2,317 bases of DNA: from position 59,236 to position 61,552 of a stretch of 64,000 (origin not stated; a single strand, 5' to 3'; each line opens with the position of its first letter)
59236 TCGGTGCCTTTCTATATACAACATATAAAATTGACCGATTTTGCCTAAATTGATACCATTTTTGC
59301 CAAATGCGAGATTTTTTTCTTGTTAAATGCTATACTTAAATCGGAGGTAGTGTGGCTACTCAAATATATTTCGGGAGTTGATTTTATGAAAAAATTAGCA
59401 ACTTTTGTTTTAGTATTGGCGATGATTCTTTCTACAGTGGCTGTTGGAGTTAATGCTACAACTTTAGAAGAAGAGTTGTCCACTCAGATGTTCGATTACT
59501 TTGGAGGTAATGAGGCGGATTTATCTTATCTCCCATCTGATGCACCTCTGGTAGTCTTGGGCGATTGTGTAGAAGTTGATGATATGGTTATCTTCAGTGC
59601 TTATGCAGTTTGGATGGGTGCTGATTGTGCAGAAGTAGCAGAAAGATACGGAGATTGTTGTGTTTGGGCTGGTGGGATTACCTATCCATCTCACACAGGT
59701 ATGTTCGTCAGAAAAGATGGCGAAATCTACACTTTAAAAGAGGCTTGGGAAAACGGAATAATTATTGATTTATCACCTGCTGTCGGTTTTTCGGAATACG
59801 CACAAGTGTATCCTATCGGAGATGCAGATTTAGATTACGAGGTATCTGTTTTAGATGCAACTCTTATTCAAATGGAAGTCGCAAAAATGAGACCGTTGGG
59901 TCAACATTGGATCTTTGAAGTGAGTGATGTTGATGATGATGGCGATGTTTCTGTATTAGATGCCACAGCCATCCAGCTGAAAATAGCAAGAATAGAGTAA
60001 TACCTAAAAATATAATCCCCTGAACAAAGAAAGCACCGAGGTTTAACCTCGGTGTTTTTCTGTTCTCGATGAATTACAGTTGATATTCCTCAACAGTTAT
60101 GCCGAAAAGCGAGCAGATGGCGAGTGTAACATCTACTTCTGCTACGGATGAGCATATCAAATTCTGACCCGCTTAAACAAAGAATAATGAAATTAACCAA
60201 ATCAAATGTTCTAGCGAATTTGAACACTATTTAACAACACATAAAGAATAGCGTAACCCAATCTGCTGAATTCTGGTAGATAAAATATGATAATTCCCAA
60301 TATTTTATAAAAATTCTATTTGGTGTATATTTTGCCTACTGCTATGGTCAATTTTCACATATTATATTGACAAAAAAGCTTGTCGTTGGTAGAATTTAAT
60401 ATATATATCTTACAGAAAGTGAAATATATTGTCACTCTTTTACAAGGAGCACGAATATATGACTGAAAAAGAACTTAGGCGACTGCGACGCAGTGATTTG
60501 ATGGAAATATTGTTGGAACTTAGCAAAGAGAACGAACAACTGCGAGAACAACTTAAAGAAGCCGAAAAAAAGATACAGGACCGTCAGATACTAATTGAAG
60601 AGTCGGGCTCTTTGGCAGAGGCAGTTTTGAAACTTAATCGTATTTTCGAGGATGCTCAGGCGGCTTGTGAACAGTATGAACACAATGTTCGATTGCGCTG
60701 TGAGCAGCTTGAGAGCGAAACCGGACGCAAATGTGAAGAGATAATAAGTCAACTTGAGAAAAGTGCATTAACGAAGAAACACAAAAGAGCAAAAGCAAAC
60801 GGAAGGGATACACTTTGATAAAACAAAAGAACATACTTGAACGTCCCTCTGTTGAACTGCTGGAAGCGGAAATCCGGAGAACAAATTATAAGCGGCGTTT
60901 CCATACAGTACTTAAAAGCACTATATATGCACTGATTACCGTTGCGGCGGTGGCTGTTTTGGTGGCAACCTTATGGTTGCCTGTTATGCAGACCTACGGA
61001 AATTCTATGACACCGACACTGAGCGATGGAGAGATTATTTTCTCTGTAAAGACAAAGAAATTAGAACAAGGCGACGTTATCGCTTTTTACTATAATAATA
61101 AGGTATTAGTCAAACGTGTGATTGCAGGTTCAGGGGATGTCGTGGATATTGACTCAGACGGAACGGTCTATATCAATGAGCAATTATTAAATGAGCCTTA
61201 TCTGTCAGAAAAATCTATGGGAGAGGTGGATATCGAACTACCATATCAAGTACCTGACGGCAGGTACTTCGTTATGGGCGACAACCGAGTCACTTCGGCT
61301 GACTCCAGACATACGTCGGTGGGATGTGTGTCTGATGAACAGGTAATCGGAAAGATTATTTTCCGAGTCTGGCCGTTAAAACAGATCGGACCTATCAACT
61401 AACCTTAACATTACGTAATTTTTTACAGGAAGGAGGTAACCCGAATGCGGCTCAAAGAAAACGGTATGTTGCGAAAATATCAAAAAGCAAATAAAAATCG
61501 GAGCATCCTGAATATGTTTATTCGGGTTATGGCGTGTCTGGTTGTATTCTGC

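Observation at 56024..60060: AgrC-like/LytTR module next to two dockerin-gene cassettes built from the same promoter and terminator modules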

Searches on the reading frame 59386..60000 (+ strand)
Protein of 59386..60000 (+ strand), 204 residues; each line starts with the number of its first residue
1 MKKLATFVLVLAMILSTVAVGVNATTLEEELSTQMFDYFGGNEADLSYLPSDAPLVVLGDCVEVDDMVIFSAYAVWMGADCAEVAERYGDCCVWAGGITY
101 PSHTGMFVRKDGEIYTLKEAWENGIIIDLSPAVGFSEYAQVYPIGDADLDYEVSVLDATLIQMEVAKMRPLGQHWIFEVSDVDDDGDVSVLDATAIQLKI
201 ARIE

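Call 8: search_protein_families(library=pfam, proteins=[window:59386-60000:+], max_evalue=0.01)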
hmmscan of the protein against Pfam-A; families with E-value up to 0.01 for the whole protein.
window:59386-60000:+ (204 aa): 0 families

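Call 34: search_solved_structures(query=window:59386-60000:+, max_evalue=1)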
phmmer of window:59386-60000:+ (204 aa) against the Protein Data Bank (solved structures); distinct sequences matched with E-value up to 1: 4.
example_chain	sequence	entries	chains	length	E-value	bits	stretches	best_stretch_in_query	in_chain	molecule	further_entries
9qf9_A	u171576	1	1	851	0.015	18.2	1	142-202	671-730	Ruminococcus bromii Amy16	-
9qf8_A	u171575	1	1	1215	0.038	16.9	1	141-203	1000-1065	Ruminococcus bromii Amy10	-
3a7a_B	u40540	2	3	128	0.39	13.6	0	153-197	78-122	Glycine cleavage system H protein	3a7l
3a8i_E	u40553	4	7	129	0.39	13.6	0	153-197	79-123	Glycine cleavage system H protein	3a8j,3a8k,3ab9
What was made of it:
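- On Type I dockerin proteins: PDB dockerins at E 0.015-0.038 (call 34).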

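Call 36: find_homologous_proteins(query=window:59386-60000:+, max_evalue=0.001)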
Query window:59386-60000:+ (204 aa): 19 proteins with E <= 0.001 among 260 candidates.
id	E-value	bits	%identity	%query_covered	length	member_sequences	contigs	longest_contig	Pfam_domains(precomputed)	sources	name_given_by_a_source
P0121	7.0e-113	393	89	100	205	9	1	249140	-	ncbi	-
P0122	2.2e-110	385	85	100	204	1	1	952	-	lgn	-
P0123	1.1e-97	344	80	94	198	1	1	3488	-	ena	-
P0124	1.7e-84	301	64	99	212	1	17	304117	PF00404.25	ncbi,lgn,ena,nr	ncbi:MAG: dockerin type I repeat-containing protein [Ruminococcus sp.]|nr:dockerin type I repeat-con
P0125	3.8e-80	286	66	96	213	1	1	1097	-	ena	-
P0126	4.9e-79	283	63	100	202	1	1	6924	-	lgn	-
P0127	1.4e-77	278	66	100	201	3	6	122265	PF00404.25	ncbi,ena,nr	ncbi:MAG: hypothetical protein IJO20_06315 [Ruminococcus sp.]|nr:hypothetical protein [Ruminococcus 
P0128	1.2e-72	262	58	100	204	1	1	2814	-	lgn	-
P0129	4.1e-69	250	54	100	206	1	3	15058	-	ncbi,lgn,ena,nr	ncbi:MAG: hypothetical protein IKB73_03990 [Ruminococcus sp.]|nr:hypothetical protein [Ruminococcus 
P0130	5.7e-67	243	59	94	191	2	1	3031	-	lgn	-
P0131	1.0e-63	233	54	100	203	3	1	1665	-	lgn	-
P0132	5.0e-60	221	55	100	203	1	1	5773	PF00404.25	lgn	-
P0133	6.0e-52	194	50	99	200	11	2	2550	-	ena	-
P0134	2.3e-47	179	44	100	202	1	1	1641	PF00404.25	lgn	-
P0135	6.6e-44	168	42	100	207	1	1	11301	PF00404.25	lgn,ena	-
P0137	6.6e-15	73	35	100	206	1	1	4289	PF00404.25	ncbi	-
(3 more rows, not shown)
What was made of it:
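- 59386..60000 (+): dock2: signal peptide, a beta-rich domain of about 110 aa with no known fold, C-terminal dockerin-like domain (204 aa). Homologues carry PF00404 and one source names a homologue a dockerin protein (call 36).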

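Call 37: find_encoding_contigs(protein=P0121, flank=8000, max_places=2)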
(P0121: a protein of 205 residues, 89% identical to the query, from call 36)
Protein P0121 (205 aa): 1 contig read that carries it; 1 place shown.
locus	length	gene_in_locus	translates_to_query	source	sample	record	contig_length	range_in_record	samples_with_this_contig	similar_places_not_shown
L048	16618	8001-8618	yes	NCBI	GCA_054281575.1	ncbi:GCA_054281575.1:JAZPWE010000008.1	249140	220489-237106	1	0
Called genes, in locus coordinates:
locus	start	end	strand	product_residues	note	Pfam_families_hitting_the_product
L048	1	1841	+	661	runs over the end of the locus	PF02655:ATP-grasp_3, PF02786:CPSase_L_D2, PF13535:ATP-grasp_4, PF01370:Epimerase, PF04321:RmlD_sub_bind, PF01073:3Beta_HSD, PF02719:Polysacc_synt_2, PF16363:GDP_Man_Dehyd, +2 more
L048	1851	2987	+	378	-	PF00155:Aminotran_1_2, PF01041:DegT_DnrJ_EryC1, PF00266:Aminotran_5 (weak)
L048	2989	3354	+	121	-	PF00892:EamA (weak)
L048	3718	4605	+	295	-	PF00483:NTP_transferase, PF12804:NTP_transf_3 (weak)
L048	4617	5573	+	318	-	PF01073:3Beta_HSD, PF01370:Epimerase, PF02719:Polysacc_synt_2, PF04321:RmlD_sub_bind, PF07993:NAD_binding_4, PF16363:GDP_Man_Dehyd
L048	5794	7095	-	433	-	PF02518:HATPase_c (weak), PF14501:HATPase_c_5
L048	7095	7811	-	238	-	PF00072:Response_reg, PF04397:LytTR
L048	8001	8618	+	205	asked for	-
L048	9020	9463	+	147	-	PF07486:Hydrolase_2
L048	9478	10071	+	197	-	-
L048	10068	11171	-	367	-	PF04055:Radical_SAM, PF06969:HemN_C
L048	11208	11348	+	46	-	-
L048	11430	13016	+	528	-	PF00009:GTP_EFTU, PF01926:MMR_HSR1 (weak), PF22042:EF-G_D2, PF03144:GTP_EFTU_D2, PF16658:RF3_C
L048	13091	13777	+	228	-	PF04542:Sigma70_r2, PF04545:Sigma70_r4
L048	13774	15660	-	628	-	PF00009:GTP_EFTU (faint), PF01926:MMR_HSR1, PF02421:FeoB_N, PF04548:AIG1 (weak), PF09439:SRPRB (weak), PF07670:Gate, PF07664:FeoB_C, PF07670:Gate, +1 more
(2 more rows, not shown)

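Call 38: find_encoding_contigs(protein=P0124, flank=8000, max_places=3)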
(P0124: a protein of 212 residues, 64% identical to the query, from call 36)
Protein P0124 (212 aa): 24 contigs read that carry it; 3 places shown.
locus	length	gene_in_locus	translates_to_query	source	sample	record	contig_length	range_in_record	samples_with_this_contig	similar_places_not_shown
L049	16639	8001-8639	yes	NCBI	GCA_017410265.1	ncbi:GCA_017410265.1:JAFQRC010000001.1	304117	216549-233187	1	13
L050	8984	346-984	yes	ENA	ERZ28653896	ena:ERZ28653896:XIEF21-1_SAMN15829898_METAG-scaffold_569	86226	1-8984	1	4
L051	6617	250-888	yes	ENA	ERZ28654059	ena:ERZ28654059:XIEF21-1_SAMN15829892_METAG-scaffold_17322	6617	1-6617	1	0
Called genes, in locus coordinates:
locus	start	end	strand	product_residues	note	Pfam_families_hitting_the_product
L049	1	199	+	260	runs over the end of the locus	PF02616:SMC_ScpA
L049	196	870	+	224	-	PF04079:SMC_ScpB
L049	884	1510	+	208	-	PF11167:DUF2953 (weak)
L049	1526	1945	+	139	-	PF09579:Spore_YtfJ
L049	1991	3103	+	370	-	PF00768:Peptidase_S11, PF02113:Peptidase_S13 (faint), PF13354:Beta-lactamase2, PF07943:PBP5_C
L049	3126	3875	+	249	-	PF01479:S4, PF00849:PseudoU_synth_2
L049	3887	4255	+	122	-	-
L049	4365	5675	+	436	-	PF01039:Carboxyl_trans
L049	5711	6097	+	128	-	-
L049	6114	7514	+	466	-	PF00682:HMGL-like, PF02436:PYC_OADA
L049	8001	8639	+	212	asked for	PF00404:Dockerin_1 (weak)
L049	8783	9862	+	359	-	-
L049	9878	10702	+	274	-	PF04536:TPM_phosphatase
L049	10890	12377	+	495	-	-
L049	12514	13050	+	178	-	-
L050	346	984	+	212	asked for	PF00404:Dockerin_1 (weak)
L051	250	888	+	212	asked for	PF00404:Dockerin_1 (weak)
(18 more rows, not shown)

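Call 54: predict_structure(alignment_id=A3)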
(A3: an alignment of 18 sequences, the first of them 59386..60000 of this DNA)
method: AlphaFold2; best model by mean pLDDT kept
length: 204 residues; sequences in the alignment: 18
mean_pLDDT: 76.0   pTM: 0.64
mean pLDDT of the five models: 76.0, 73.3, 72.4, 72.3, 71.5
residues with pLDDT >= 90: 47; 70-90: 90; 50-70: 54; < 50: 13
segments of 3 or more residues with pLDDT < 50: 21-24, 174-179
pLDDT, mean of each block of 10 residues (from residue 1): 73 65 66 91 88 86 91 80 85 78 83 93 93 84 83 75 62 47 54 54 50
secondary structure, 60 per line:
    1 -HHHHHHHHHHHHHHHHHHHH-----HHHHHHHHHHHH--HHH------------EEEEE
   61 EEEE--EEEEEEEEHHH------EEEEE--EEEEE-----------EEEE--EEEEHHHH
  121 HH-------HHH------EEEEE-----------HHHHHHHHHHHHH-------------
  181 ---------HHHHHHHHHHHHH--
elements in order: H2-21 H27-38 E56-64 E67-74 E84-88 E91-95 E107-110 E113-116 H117-122 E139-143 H155-167 H190-202

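Call 59: fold_search(model_id=the predicted structure, library=pdb)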
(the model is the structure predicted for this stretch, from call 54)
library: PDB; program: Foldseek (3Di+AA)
matches with E <= 10: 423; with E <= 0.001: 0
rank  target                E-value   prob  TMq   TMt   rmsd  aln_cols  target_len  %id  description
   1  7t4n_A                1.6e-01  0.15  0.10  0.06  19.4        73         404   12  Structure of dimeric unphosphorylated Pediculus humanus (Ph) PINK1 D357A mutant (released 2022-01-12)
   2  7t4k_A                2.2e-01  0.13  0.10  0.06  19.2        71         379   13  Structure of dimeric phosphorylated Pediculus humanus (Ph) PINK1 with kinked alpha-C helix in chain B (released 2022-01-12)
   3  7pvp                  2.2e-01  0.08  0.13  0.11   9.7        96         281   11  Crystal structure of the SAKe6BC designer protein (released 2023-01-18)
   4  7on7_A                3.0e-01  0.07  0.13  0.11  10.3        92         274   10  Crystal structure of the computationally designed SAKe6BE-L2 protein (released 2022-12-14)
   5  7opu                  3.0e-01  0.07  0.13  0.10  10.6        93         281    9  Self-assembled crystal structure of the computationally designed SAKe6BE-3HH protein (released 2022-12-14)
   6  6mf4                  3.2e-01  0.04  0.11  0.10  14.3       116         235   13  Crystal structure of the polo-box domain of Cdc5 from budding yeast. (released 2020-02-19)
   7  5ura_A                4.1e-01  0.06  0.13  0.17  11.3       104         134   10  Enantiomer-Specific Binding of the Potent Antinociceptive Agent SBFI-26 to Anandamide transporters FABP7 (released 2017-08-23)
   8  4uuy_A                4.4e-01  0.06  0.13  0.10  10.6       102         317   14  Structural Identification of the Vps18 beta-propeller reveals a critical role in the HOPS complex stability and functi (released 2014-10-29)
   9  8uyh_A                5.3e-01  0.07  0.10  0.06  20.6        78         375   14  Structure of AMP-PNP-bound Pediculus humanus (Ph) PINK1 dimer (released 2024-01-31)
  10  3n7n_C                5.3e-01  0.06  0.13  0.15  16.6       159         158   13  Structure of Csm1/Lrs4 complex (released 2010-09-01)
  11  4e67_A                5.3e-01  0.06  0.17  0.16  13.2       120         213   11  The structure of the polo-box domain (PBD) of polo-like kinase 1 (Plk1) in complex with hydrocinnamoyl-derivatized PLH (released 2012-10-10)
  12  7on7_B                5.3e-01  0.06  0.13  0.11  10.7        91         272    9  Crystal structure of the computationally designed SAKe6BE-L2 protein (released 2022-12-14)
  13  9azz_C                5.3e-01  0.04  0.12  0.13  13.8       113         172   10  Crystal structure of outer membrane lipoprotein carrier protein (LolA) from Ehrlichia ruminantium (released 2024-03-20)
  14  8pjr                  6.0e-01  0.06  0.13  0.10  10.4        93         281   10  Crystal structure of the SAKe6AC-LB protein (released 2024-07-10)
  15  4in4_C                6.0e-01  0.05  0.15  0.11  10.7       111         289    7  Crystal structure of cpd 15 bound to Keap1 Kelch domain (released 2013-05-15)
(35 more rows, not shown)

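Call 66: search_protein_families(library=ncbifam, proteins=[window:59386-60000:+], max_evalue=0.01)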
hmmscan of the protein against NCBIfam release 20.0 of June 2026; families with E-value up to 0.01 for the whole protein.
window:59386-60000:+ (204 aa): 0 families

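Call 93: search_protein_families(library=pfam, proteins=[window:59386-60000:+], max_evalue=10)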
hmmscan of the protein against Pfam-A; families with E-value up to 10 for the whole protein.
window:59386-60000:+ (204 aa): 4 families
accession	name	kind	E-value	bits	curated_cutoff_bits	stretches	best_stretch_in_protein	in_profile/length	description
PF00404.24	Dockerin_1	-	0.06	14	22.9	1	145-196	2-52/57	Dockerin type I domain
PF08765.17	Mor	-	0.18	12.3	24.9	1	5-89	8-82/107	Mor transcription activator family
PF01246.26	Ribosomal_L24e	-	0.19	12.4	27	1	92-116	6-30/66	Ribosomal protein L24e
PF25648.1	SFV1_VP5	-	0.22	11.9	27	1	67-94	133-160/199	Sulfolobus filamentous virus 1 major coat protein VP5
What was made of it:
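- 59386..60000 (+): Dockerin_1 below cut-off at 14 bits (call 93).
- On Type I dockerin proteins: PF00404 14 bits, E 0.06, below the cut-off (call 93).
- Checked: Dockerins. dock1 (58236-59174) has an N-terminal Dockerin_1 domain (38.8 bits; cut-off 22.9). dock2 (59386-60000) has a C-terminal dockerin-like segment that falls below the Pfam cut-off (14 bits, E 0.06, call 93).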

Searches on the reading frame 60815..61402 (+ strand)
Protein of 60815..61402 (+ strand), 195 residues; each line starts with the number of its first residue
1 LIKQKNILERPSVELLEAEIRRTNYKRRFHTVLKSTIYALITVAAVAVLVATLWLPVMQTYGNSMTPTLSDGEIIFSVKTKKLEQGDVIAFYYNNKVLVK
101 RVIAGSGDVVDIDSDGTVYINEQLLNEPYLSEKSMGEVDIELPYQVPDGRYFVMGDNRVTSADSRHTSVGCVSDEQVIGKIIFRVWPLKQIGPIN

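Call 8: search_protein_families(library=pfam, proteins=[window:60815-61402:+], max_evalue=0.01)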
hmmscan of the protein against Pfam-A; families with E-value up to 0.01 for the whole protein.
window:60815-61402:+ (195 aa): 2 families
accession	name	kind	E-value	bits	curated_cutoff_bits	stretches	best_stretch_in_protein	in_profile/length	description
PF10502.14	Peptidase_S26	-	4.5e-36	124.8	22.9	1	35-186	3-168/168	Signal peptidase, peptidase S26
PF00717.28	Peptidase_S24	-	4.7e-08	33.2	23.3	1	60-122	40-101/116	Peptidase S24-like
